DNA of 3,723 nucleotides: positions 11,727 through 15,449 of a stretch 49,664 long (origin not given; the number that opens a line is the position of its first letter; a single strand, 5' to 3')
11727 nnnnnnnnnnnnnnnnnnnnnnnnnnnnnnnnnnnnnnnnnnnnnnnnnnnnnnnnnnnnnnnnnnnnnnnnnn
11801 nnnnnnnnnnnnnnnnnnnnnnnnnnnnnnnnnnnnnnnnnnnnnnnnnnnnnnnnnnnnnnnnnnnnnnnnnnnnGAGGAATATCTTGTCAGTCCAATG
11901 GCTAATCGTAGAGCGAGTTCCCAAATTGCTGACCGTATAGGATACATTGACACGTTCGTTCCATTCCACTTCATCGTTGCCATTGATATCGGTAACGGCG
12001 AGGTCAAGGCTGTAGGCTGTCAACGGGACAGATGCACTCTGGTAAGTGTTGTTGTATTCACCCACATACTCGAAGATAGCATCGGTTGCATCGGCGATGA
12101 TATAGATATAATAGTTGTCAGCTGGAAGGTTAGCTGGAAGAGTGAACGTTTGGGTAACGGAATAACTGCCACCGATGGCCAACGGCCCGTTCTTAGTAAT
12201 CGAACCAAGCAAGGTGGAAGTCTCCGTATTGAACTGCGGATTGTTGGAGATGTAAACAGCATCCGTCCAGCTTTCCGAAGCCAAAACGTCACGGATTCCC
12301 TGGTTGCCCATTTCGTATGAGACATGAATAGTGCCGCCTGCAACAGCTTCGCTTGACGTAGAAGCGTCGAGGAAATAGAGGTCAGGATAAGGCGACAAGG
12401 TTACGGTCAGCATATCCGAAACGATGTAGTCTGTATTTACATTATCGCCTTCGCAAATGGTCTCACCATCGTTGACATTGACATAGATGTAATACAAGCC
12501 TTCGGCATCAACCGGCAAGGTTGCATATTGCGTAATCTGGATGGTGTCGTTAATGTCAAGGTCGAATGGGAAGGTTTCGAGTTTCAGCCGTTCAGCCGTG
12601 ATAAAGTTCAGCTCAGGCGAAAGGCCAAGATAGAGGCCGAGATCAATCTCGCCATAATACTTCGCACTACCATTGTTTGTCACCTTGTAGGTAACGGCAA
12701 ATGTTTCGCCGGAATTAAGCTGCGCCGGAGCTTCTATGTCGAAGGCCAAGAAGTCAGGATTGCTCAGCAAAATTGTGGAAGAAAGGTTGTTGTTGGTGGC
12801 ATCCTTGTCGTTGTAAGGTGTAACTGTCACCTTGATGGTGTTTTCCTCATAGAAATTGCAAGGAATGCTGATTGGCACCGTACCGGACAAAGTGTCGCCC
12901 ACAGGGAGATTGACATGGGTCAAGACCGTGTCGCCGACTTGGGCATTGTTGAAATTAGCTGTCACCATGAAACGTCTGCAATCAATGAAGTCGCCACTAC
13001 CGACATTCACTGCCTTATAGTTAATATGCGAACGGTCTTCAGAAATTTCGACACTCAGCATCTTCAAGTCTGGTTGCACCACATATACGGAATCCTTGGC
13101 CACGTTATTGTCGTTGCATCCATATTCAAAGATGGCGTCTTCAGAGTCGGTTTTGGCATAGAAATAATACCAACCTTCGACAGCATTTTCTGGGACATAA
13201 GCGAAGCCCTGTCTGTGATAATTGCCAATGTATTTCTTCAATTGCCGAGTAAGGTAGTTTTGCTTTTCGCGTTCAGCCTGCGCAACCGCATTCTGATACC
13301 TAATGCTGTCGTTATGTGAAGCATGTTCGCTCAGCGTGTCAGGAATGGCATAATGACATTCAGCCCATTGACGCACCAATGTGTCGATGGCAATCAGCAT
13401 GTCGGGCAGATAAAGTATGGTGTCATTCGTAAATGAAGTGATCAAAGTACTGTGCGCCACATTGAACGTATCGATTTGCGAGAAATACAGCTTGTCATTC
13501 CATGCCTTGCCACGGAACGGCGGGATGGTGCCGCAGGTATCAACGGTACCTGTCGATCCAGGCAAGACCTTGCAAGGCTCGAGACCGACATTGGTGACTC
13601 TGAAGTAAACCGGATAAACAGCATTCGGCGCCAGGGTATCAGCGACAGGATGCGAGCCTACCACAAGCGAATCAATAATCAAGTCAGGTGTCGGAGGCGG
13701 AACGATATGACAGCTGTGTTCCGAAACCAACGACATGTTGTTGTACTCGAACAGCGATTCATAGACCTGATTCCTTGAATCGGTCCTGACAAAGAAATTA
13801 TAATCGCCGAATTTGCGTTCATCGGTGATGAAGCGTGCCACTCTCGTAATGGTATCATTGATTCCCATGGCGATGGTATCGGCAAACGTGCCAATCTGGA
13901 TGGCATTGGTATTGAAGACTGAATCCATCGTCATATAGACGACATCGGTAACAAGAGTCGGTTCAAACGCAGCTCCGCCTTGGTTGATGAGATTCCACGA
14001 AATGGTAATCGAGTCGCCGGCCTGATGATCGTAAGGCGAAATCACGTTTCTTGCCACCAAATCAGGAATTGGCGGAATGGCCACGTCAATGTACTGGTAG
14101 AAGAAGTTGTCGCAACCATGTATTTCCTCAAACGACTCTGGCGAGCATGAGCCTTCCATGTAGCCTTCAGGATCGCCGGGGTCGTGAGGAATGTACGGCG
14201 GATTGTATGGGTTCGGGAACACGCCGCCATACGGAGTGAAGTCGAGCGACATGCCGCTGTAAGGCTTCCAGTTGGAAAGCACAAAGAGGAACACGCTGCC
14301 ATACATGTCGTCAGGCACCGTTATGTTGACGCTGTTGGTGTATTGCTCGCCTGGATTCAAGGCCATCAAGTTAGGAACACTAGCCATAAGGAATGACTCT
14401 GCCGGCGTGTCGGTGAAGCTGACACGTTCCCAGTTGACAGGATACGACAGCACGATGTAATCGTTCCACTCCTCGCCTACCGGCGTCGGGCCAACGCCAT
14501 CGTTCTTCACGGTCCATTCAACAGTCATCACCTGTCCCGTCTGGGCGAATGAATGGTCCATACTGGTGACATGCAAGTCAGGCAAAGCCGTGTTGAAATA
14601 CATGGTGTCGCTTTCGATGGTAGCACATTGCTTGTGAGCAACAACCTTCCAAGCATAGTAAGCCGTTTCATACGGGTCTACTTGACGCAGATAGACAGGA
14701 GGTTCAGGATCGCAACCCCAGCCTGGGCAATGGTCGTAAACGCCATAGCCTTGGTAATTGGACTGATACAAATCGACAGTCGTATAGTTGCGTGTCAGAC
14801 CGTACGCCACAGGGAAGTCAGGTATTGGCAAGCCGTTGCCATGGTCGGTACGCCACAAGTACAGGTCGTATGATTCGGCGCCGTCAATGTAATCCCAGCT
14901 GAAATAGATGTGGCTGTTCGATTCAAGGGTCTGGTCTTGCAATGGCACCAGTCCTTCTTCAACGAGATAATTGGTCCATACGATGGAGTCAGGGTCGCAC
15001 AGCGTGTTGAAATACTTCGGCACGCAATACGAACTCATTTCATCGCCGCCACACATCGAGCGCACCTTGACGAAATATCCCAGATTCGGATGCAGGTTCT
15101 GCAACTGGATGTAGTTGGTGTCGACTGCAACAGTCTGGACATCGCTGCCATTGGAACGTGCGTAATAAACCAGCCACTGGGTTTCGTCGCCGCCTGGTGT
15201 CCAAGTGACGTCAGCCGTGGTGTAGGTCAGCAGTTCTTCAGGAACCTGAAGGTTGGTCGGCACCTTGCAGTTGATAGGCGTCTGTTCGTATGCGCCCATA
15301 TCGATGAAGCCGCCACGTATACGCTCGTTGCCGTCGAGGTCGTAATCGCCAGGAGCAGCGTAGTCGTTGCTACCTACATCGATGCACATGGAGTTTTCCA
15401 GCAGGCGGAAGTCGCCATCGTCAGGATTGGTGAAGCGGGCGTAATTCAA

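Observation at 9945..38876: A 28.9-kb single gene encoding a ~1-MDa, 9,643-aa modular surface protein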

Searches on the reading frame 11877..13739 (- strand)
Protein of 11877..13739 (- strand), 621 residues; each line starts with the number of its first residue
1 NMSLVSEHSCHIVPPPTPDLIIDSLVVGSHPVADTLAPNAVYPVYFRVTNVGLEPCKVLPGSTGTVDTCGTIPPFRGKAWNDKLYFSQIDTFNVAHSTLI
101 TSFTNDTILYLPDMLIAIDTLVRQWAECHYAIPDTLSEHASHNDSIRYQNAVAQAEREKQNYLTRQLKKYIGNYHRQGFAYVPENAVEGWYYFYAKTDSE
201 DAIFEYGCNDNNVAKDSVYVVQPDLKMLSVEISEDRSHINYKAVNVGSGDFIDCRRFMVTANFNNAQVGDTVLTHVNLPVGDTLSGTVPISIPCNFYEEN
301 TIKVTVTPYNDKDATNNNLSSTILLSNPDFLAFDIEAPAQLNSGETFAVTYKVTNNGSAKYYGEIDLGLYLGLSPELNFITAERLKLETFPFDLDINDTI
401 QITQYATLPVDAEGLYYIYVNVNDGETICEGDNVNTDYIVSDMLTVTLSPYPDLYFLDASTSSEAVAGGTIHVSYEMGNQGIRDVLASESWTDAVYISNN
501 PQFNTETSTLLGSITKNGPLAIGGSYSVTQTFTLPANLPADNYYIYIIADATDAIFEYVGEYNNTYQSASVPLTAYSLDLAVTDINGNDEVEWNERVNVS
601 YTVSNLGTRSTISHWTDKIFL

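Call 7: search_protein_families(library=pfam, max_evalue=0.01, proteins=[window:11877-13739:-])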
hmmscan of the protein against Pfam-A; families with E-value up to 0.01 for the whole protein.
window:11877-13739:- (621 aa): 2 families
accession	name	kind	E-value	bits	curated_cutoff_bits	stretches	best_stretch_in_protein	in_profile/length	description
PF07705.17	CARDB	-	5.8e-16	59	22.7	2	452-567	2-100/101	CARDB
PF16116.10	DUF4832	-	7e-05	23.1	29.2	0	338-427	115-202/216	Domain of unknown function (DUF4832)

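Call 8: search_protein_families(library=ncbifam, max_evalue=0.01, proteins=[window:11877-13739:-])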
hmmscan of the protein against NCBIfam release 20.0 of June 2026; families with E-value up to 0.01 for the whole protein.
window:11877-13739:- (621 aa): 0 families

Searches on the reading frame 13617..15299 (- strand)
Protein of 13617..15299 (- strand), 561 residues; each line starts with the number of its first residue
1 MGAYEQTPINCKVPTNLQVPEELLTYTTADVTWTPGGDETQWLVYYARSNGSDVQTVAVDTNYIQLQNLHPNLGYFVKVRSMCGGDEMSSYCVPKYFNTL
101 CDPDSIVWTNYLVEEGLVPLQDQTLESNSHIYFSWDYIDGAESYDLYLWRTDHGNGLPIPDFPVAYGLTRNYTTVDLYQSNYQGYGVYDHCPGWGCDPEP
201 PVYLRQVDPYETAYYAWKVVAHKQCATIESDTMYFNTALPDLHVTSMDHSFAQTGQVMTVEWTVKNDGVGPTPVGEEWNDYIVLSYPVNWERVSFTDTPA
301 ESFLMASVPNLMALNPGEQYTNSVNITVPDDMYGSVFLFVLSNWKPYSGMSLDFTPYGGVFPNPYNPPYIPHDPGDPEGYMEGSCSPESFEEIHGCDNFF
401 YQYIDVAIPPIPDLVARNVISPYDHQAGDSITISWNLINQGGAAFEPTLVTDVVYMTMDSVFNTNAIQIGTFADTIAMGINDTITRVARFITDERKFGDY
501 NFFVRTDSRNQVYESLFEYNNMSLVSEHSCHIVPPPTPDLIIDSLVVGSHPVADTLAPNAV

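Call 7: search_protein_families(library=pfam, max_evalue=0.01, proteins=[window:13617-15299:-])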
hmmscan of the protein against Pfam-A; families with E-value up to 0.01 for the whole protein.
window:13617-15299:- (561 aa): 2 families
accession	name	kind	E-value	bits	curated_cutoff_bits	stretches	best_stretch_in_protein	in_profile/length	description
PF07705.17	CARDB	-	2.2e-07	31.4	22.7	1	412-522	2-98/101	CARDB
PF00041.27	fn3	-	2.7e-06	28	25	1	14-86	3-74/84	Fibronectin type III domain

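Call 8: search_protein_families(library=ncbifam, max_evalue=0.01, proteins=[window:13617-15299:-])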
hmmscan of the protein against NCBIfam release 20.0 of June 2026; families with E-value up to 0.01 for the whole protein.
window:13617-15299:- (561 aa): 0 families

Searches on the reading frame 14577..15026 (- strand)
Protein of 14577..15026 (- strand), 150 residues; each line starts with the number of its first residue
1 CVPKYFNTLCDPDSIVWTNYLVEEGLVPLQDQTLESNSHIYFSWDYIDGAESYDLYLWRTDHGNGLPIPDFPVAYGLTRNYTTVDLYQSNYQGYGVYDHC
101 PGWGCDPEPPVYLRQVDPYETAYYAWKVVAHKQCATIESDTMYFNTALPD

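Call 23: search_protein_families(library=pfam, max_evalue=5, proteins=[window:14577-15026:-])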
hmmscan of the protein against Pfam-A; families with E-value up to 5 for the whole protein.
window:14577-15026:- (150 aa): 1 family
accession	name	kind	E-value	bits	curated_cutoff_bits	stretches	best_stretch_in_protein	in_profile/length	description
PF17252.7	DUF5319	-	0.11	13.1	27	0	21-49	85-113/121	Family of unknown function (DUF5319)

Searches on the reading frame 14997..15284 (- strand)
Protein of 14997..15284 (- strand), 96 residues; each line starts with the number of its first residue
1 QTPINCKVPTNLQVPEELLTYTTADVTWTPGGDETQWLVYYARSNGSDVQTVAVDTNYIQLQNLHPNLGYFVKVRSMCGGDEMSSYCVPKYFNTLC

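Call 23: search_protein_families(library=pfam, max_evalue=5, proteins=[window:14997-15284:-])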
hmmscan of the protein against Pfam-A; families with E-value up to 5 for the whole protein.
window:14997-15284:- (96 aa): 3 families
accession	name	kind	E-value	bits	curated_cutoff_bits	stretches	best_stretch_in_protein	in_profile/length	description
PF00041.27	fn3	-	6e-08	33.2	25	1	9-81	3-74/84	Fibronectin type III domain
PF16656.11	Pur_ac_phosph_N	-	0.015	16.3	30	1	21-76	12-80/93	Purple acid Phosphatase, N-terminal domain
PF22986.3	Fn3_ELFN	-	0.017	15.4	27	1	38-81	30-73/85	ELFN1/ELFN2, fibronectin type-III domain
